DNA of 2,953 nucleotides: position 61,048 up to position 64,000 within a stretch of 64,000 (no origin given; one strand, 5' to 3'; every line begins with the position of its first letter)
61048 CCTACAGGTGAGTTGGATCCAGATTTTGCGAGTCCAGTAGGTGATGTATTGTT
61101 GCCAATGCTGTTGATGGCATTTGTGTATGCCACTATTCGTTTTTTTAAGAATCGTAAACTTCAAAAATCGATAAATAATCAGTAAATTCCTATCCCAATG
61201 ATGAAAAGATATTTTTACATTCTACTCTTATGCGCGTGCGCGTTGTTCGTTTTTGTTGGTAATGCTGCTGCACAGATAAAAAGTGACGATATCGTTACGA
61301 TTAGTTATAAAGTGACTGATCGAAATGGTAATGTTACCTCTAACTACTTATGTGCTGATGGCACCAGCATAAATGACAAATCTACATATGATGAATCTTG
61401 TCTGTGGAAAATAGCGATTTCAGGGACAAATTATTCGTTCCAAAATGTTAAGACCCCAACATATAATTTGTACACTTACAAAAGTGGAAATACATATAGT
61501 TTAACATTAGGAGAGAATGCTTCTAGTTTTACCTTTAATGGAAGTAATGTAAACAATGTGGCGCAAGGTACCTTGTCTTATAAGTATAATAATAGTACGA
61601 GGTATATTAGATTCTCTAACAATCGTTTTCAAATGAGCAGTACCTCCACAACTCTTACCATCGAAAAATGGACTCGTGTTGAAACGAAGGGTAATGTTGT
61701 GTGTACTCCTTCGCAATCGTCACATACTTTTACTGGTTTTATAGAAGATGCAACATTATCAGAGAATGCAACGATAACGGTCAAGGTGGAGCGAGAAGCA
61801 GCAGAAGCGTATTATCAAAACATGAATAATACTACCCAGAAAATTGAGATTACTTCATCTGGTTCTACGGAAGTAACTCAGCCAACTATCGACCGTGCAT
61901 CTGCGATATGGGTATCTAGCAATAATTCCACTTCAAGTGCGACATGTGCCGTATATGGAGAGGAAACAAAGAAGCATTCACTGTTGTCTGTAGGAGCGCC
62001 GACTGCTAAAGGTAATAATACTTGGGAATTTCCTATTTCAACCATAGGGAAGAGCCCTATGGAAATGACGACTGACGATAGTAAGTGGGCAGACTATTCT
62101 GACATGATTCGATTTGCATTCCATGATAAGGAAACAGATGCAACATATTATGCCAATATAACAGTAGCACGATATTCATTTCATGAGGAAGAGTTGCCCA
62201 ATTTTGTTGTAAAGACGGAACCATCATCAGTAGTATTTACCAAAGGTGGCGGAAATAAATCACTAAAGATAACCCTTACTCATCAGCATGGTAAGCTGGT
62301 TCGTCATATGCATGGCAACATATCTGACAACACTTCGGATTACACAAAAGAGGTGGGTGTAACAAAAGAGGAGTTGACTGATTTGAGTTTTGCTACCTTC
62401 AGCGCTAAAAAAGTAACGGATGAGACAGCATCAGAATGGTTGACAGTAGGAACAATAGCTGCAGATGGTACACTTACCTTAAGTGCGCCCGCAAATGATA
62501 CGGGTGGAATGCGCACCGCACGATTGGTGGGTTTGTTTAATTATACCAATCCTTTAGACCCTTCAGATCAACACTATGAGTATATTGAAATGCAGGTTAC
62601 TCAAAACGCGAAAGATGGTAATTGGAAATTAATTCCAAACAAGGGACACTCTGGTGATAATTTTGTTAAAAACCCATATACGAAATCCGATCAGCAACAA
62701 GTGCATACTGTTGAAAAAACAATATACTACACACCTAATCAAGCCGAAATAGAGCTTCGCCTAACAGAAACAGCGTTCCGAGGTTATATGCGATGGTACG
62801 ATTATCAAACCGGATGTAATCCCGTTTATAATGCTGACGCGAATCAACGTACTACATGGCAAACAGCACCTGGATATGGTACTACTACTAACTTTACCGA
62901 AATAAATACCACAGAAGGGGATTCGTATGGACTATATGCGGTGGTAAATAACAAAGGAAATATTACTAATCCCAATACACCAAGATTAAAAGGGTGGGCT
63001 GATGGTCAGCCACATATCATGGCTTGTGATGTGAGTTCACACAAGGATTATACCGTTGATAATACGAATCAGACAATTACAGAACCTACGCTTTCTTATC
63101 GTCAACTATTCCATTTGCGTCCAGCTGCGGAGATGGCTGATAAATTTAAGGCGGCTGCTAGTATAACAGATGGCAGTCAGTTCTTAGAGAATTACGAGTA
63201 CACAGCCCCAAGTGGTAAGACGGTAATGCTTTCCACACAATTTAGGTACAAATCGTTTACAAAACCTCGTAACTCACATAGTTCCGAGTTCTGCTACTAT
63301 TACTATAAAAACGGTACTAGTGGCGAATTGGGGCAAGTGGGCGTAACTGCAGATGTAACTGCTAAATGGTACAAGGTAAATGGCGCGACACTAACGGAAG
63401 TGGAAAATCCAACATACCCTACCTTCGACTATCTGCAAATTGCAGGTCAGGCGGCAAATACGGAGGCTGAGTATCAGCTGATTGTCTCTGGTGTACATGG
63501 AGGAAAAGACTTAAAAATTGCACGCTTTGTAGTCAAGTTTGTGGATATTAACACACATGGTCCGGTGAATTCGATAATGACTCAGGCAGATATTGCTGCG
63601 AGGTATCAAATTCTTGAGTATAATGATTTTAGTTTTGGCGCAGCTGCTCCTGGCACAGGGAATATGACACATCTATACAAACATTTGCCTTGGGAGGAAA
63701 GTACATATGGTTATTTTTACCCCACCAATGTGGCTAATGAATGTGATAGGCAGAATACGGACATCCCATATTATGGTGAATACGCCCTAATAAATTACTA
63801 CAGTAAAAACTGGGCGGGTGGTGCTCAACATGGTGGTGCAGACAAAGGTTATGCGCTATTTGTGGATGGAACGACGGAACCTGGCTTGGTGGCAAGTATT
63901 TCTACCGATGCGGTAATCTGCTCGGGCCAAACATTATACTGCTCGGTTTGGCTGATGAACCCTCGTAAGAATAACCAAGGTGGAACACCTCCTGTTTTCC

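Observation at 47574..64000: Two tandem cassettes of a small tail-anchored protein followed by giant T9SS-cargo paralogs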

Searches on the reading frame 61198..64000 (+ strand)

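Call 10: search_protein_families(library=pfam, proteins=[window:61198-64000:+], max_evalue=0.01)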
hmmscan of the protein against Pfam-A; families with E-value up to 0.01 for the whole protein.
window:61198-64000:+ (934 aa): 1 family
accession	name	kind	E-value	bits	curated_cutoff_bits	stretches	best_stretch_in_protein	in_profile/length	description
PF13004.13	BACON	-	0.0028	18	25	1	407-443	4-43/61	Putative binding domain, N-terminal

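Call 11: search_protein_families(library=ncbifam, proteins=[window:61198-64000:+], max_evalue=0.01)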
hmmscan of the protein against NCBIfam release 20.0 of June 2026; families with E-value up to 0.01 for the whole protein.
window:61198-64000:+ (934 aa): 2 families
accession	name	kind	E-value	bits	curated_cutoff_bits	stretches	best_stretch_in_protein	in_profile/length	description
NF047859.1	StressCuResBhsA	equivalog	0.0012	19.4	90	1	393-429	13-48/85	multiple stress resistance protein BhsA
NF007611.1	PRK10259.1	equivalog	0.003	18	110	0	388-430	8-50/86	DUF1471 family protein YbiJ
